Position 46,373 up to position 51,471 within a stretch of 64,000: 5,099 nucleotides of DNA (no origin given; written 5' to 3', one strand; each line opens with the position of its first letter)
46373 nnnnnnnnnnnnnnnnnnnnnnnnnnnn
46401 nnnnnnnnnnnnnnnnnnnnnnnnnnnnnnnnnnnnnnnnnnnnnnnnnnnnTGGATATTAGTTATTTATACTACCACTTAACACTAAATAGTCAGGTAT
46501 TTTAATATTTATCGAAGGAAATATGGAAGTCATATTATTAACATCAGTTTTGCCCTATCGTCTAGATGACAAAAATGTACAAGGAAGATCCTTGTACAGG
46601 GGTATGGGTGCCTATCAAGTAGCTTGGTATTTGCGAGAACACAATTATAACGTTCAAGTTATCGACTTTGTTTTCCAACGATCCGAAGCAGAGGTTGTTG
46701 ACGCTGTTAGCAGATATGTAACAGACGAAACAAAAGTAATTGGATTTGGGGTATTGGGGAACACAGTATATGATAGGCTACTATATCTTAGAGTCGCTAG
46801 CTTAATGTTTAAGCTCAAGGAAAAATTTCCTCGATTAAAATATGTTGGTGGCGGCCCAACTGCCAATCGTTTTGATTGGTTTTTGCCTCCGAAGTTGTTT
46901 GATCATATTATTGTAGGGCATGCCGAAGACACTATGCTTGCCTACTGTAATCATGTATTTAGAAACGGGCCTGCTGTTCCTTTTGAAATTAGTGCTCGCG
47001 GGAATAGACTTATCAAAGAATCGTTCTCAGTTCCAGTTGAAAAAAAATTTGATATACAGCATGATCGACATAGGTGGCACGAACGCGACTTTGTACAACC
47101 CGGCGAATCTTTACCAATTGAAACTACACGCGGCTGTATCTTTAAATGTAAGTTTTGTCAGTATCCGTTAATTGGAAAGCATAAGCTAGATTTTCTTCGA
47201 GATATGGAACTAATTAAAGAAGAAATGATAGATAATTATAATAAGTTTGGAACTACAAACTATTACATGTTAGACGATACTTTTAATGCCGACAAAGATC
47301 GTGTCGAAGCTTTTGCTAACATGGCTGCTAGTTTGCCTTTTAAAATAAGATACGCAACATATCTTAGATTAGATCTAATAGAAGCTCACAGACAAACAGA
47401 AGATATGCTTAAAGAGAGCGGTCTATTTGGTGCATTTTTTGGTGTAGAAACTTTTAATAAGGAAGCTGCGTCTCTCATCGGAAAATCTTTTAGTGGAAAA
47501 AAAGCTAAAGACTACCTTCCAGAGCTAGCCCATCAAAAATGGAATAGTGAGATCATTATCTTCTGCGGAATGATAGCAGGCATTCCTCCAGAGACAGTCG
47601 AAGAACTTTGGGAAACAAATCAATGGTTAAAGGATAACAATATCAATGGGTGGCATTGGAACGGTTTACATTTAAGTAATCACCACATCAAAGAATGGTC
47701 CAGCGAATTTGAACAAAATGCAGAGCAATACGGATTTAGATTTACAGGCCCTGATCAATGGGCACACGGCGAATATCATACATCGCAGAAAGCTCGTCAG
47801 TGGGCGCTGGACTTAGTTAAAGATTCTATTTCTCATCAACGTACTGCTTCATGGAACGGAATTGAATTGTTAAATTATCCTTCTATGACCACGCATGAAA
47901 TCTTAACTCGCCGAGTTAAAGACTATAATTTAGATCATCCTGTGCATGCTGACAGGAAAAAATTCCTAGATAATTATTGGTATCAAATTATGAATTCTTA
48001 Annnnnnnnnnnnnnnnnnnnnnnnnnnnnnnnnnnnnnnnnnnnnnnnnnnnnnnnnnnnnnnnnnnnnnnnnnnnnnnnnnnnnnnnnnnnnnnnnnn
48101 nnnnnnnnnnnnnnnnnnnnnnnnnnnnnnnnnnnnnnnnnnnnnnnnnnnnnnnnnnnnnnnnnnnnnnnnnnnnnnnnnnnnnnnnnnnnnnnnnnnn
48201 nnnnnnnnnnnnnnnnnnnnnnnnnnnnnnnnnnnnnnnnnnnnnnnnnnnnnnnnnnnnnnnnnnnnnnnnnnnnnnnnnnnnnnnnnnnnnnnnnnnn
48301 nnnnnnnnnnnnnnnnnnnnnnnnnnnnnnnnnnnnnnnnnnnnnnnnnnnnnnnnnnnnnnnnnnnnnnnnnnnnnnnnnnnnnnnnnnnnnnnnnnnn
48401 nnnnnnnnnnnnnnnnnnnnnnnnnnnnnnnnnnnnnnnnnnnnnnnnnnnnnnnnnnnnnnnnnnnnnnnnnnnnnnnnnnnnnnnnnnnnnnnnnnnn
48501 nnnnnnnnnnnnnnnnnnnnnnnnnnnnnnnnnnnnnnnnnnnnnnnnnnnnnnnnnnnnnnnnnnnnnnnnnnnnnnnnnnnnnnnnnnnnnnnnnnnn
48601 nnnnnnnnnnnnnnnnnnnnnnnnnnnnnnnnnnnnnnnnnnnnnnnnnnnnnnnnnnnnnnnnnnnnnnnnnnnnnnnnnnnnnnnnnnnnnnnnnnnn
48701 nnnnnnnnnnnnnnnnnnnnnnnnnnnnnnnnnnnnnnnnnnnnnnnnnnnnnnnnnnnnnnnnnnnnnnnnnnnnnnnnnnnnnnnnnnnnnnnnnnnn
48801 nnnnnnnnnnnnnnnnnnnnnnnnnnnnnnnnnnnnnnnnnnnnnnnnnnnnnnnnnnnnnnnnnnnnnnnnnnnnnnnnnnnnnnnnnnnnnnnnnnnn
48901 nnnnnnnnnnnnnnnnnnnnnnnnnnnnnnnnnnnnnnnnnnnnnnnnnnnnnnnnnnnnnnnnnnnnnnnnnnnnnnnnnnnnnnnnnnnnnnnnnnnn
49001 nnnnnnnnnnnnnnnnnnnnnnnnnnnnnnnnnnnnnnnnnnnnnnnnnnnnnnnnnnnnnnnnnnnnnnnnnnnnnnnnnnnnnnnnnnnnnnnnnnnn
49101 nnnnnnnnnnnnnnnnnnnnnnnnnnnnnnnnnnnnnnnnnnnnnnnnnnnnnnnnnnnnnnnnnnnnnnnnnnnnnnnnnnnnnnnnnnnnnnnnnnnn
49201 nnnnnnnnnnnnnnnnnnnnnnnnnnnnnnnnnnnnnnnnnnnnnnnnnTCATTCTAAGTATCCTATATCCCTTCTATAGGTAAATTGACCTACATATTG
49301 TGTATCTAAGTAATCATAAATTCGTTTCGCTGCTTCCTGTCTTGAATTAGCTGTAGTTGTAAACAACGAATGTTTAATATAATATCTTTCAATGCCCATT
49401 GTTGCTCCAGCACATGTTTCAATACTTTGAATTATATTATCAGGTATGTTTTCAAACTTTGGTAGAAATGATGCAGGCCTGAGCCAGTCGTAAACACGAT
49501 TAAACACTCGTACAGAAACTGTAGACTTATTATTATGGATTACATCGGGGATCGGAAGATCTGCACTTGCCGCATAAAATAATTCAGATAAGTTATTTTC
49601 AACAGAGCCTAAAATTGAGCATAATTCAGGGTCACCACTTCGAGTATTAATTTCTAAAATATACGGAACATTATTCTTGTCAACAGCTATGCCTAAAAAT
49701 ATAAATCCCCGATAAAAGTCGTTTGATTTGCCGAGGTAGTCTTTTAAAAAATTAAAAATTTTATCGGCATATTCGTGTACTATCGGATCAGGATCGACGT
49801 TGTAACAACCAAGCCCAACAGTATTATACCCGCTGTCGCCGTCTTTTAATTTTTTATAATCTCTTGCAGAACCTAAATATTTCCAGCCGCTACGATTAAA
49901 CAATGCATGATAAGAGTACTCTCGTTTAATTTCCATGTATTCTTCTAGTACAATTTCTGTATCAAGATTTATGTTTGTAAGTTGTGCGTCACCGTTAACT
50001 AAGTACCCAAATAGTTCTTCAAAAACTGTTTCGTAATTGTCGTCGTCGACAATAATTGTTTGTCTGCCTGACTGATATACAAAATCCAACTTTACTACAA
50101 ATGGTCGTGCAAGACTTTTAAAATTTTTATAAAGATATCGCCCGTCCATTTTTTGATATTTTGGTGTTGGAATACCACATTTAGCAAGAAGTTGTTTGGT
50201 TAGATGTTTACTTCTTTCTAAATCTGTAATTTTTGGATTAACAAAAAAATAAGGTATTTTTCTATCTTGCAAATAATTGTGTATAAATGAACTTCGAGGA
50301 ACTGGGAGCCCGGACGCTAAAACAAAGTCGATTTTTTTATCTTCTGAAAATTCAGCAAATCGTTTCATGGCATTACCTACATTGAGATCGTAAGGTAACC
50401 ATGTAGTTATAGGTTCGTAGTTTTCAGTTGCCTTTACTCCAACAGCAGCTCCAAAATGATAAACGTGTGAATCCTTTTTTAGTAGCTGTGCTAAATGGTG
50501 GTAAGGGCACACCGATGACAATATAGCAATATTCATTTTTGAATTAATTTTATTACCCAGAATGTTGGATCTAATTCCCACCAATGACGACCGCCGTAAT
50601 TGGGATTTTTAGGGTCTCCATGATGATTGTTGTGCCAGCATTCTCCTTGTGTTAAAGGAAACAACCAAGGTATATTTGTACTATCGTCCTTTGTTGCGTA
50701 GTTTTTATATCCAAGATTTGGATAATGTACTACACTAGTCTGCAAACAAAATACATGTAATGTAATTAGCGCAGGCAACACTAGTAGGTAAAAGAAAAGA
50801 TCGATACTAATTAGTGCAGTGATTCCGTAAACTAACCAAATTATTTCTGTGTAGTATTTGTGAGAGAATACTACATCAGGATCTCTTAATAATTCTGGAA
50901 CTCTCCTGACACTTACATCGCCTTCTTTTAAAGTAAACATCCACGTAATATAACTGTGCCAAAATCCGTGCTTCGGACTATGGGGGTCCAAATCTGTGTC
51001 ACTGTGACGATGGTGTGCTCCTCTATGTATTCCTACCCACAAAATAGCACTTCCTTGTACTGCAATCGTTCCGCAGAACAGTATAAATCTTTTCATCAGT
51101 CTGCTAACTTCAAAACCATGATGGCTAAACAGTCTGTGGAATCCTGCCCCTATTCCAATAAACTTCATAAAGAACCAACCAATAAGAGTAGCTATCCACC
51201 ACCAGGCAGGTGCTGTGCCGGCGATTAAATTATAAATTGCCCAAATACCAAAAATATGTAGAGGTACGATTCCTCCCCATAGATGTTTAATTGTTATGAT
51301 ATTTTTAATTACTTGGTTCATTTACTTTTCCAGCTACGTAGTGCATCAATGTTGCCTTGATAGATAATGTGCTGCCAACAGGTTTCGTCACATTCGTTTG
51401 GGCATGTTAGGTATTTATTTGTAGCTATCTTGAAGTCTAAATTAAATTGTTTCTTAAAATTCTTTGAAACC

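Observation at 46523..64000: ~17.5-kb phage-borne enzyme island of unknown pathway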

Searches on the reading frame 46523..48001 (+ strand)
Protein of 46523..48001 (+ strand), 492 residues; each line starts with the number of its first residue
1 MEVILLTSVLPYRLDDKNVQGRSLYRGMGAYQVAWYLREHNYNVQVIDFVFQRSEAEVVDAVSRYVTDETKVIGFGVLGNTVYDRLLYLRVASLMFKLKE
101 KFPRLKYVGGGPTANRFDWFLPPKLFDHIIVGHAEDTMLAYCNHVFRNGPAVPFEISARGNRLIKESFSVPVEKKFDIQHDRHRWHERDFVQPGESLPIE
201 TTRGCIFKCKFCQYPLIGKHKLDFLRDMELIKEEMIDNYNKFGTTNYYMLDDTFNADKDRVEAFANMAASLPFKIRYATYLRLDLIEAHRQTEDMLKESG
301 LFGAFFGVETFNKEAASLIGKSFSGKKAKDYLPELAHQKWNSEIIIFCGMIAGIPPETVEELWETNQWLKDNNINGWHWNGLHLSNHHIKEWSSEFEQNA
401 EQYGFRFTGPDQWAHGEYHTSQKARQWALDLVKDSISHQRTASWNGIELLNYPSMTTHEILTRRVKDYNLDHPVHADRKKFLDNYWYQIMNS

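Call 4: search_protein_families(library=pfam, max_evalue=0.01, proteins=[window:46523-48001:+])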
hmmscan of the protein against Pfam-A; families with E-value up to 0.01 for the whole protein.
window:46523-48001:+ (492 aa): 2 families
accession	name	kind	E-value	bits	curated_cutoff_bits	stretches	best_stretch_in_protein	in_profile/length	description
PF04055.27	Radical_SAM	-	6.8e-13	49.6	29.5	1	199-368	1-165/166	Radical SAM superfamily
PF02310.24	B12-binding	-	1.5e-05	25.2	32.1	1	28-140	15-119/121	B12 binding domain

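Call 12: search_protein_families(library=phrogs, max_evalue=0.001, proteins=[window:46523-48001:+])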
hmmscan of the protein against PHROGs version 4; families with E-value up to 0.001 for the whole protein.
window:46523-48001:+ (492 aa): 0 families

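Call 15: search_protein_families(library=ncbifam, max_evalue=0.01, proteins=[window:46523-48001:+])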
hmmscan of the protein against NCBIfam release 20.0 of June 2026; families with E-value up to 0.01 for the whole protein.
window:46523-48001:+ (492 aa): 15 families
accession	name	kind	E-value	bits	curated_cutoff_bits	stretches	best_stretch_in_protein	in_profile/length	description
TIGR04479.1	bcpD_PhpK_rSAM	subfamily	1.8e-21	76.1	600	1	185-452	230-480/504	PhpK family radical SAM P-methyltransferase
TIGR04072.2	rSAM_ladder_B12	equivalog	2.7e-16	59.3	360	1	103-360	97-337/443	lipid biosynthesis B12-binding/radical SAM protein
TIGR04385.1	B12_rSAM_cofa1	equivalog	2.6e-11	43.4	450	1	33-323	26-319/438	B12 lower ligand biosynthesis radical SAM protein BzaD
TIGR03471.1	HpnJ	equivalog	2.6e-11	43.1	577.6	1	199-373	200-366/472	hopanoid biosynthesis associated radical SAM protein HpnJ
TIGR04013.1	B12_SAM_MJ_1487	hypoth_equivalog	9.4e-11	41.2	251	1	96-230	64-184/382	TIGR04013 family B12-binding domain/radical SAM domain-containing protein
NF050148.1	rSAM_ApyD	equivalog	9.7e-10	37.5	750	1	66-361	71-355/645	RiPP biosynthesis radical SAM protein ApyD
TIGR04295.1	B12_rSAM_oligo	hypoth_equivalog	2.3e-09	36.5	400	1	176-317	180-310/422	TIGR04295 family B12-binding domain-containing radical SAM protein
NF038361.1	rSAM_Sden_1168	equivalog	2.4e-06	26.4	575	1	167-368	258-447/560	Sden_1168 family B12-binding radical SAM P-methyltransferase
NF045585.1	rSAM_slr0320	equivalog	4e-05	22.3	775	1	161-289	198-330/511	photosystem II high light acclimation radical SAM protein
TIGR04014.1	B12_SAM_MJ_0865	equivalog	0.00039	19.3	360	1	194-371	158-335/434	methyl-coenzyme M reductase glutamine C-methyltransferase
TIGR01268.1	Phe4hydrox_tetr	equivalog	0.00084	18.2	704.8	1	214-295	340-417/436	phenylalanine 4-monooxygenase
TIGR04434.1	rSAM_Pput_1520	hypoth_equivalog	0.0012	17.4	550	0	201-329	257-393/515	B12-binding domain/radical SAM domain-containing protein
NF040542.1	rSAM_RCCLKC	equivalog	0.0016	17.7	450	1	199-374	183-352/423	arsinothricin biosynthesis radical SAM protein ArsL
TIGR04367.1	HpnR_B12_rSAM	equivalog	0.0041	15.7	650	1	198-325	188-310/490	hopanoid C-3 methylase HpnR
TIGR02026.1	BchE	equivalog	0.0064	15.4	481.35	1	199-370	197-363/497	magnesium-protoporphyrin IX monomethyl ester anaerobic oxidative cyclase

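Call 96: search_protein_families(library=padloc, max_evalue=0.01, proteins=[window:46523-48001:+])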
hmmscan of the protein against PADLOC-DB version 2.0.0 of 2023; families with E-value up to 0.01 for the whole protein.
window:46523-48001:+ (492 aa): 1 family
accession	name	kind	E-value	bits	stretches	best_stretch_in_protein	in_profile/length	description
PDLC04689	PDC-M51A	-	4.3e-12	43.6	1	194-375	182-355/420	-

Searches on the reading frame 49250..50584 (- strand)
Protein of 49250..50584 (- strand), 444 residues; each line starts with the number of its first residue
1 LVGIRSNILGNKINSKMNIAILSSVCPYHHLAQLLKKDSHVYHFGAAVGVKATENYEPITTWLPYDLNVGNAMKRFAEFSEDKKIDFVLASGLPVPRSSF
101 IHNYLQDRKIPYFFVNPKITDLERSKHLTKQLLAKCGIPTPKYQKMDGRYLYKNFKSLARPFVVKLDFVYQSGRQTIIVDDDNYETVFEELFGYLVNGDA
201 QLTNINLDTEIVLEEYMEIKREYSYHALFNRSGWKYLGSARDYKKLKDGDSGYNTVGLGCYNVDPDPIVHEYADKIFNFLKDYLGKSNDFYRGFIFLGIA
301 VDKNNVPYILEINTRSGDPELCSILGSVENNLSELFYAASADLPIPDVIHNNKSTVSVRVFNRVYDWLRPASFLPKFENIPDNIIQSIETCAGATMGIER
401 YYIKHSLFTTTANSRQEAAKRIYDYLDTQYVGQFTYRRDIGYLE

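Call 4: search_protein_families(library=pfam, max_evalue=0.01, proteins=[window:49250-50584:-])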
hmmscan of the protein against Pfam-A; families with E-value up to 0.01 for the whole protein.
window:49250-50584:- (444 aa): 1 family
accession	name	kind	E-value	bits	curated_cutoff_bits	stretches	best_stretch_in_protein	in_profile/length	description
PF01071.24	GARS_A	-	3.8e-23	82.8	27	1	125-320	2-193/194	Phosphoribosylglycinamide synthetase, ATP-grasp (A) domain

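Call 12: search_protein_families(library=phrogs, max_evalue=0.001, proteins=[window:49250-50584:-])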
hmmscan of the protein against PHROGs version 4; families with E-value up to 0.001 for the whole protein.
window:49250-50584:- (444 aa): 0 families

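Call 15: search_protein_families(library=ncbifam, max_evalue=0.01, proteins=[window:49250-50584:-])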
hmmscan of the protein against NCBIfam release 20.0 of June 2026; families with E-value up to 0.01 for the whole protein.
window:49250-50584:- (444 aa): 5 families
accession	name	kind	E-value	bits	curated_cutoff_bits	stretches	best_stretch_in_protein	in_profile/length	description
TIGR00877.1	purD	equivalog_domain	2e-36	125.7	288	1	17-442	1-421/425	phosphoribosylamine--glycine ligase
NF053643.1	Ddl_archaea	equivalog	6.5e-05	22.1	500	1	106-190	87-170/367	putative pseudomurein biosynthesis ATP-grasp protein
NF002378.0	PRK01372.1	subfamily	0.00019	20.2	243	1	105-166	80-141/305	D-alanine--D-alanine ligase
NF004679.0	PRK06019.1-5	equivalog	0.00026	20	326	1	116-229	90-192/376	5-(carboxyamino)imidazole ribonucleotide synthase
TIGR01161.1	purK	equivalog_domain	0.00079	18.8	318.4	1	112-190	85-165/362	5-(carboxyamino)imidazole ribonucleotide synthase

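Call 78: search_solved_structures(query=window:49250-50536:-, max_evalue=0.001, show_alignments=1)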
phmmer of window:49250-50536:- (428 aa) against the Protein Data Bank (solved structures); distinct sequences matched with E-value up to 0.001: 11.
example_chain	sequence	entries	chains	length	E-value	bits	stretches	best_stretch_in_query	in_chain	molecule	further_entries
2yw2_A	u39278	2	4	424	2.2e-25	92.8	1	57-319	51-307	Phosphoribosylamine--glycine ligase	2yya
3lp8_A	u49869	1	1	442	2.5e-24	89.4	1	60-364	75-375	Phosphoribosylamine-glycine ligase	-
5vev_A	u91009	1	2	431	3.8e-20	75.6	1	61-323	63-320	Phosphoribosylamine--glycine ligase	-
1vkz_A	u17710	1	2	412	1.5e-19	73.6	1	95-306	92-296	Phosphoribosylamine--glycine ligase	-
3mjf_A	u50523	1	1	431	6.1e-18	68.3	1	102-323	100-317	Phosphoribosylamine--glycine ligase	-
1gso_A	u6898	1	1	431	3e-17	66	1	60-324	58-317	PROTEIN (GLYCINAMIDE RIBONUCLEOTIDE SYNTHETASE)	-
2yrw_A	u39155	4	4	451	1.6e-16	63.6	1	60-322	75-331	Phosphoribosylglycinamide synthetase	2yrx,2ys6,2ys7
2qk4_A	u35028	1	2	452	9.1e-16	61.1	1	5-322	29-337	Trifunctional purine biosynthetic protein adenosine-3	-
7lvo_A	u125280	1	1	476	1.3e-14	57.3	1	53-322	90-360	phosphoribosyl-glycinamide (GAR) synthetase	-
2ip4_A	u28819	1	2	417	3.9e-14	55.7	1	60-321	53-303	Phosphoribosylamine--glycine ligase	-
2xcl_A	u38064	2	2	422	1.5e-12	50.5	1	97-336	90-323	PHOSPHORIBOSYLAMINE--GLYCINE LIGASE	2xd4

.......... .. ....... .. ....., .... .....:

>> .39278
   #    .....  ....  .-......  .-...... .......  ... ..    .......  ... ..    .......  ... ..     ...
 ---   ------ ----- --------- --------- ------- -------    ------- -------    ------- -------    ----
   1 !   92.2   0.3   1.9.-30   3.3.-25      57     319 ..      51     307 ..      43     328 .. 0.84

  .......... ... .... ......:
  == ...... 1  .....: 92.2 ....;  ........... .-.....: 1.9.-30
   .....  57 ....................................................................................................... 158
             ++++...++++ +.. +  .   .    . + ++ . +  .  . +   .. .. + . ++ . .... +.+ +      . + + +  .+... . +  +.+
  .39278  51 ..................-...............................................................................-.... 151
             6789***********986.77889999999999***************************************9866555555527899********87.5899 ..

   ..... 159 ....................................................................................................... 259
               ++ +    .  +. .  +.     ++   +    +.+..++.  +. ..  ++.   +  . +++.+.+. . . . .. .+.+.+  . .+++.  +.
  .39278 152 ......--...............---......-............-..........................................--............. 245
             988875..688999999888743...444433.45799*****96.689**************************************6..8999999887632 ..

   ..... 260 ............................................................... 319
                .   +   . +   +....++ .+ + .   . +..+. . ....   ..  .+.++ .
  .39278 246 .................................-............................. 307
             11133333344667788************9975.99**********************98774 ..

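Call 96: search_protein_families(library=padloc, max_evalue=0.01, proteins=[window:49250-50536:-])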
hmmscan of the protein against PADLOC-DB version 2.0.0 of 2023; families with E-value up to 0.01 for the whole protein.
window:49250-50536:- (428 aa): 0 families

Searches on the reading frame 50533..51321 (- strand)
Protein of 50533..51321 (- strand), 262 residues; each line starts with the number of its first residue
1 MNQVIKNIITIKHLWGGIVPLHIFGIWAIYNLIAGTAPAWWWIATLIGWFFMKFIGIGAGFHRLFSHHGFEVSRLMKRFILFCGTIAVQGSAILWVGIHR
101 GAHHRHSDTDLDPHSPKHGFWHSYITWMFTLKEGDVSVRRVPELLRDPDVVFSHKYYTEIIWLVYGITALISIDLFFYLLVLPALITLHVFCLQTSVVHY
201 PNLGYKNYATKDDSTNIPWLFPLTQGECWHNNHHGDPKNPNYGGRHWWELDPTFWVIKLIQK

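Call 4: search_protein_families(library=pfam, max_evalue=0.01, proteins=[window:50533-51321:-])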
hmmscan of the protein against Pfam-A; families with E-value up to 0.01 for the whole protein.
window:50533-51321:- (262 aa): 1 family
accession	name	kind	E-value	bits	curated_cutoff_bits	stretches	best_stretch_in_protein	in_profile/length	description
PF00487.30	FA_desaturase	-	3.1e-15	57.1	29.7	1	41-257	6-238/253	Fatty acid desaturase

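Call 15: search_protein_families(library=ncbifam, max_evalue=0.01, proteins=[window:50533-51321:-])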
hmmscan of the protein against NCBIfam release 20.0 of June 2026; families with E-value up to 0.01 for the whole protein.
window:50533-51321:- (262 aa): 1 family
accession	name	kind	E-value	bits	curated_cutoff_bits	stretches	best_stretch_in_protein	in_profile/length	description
NF049918.1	DesA_fam_desat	equivalog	1.4e-15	57.4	400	1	40-261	8-232/385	DesA family fatty acid desaturase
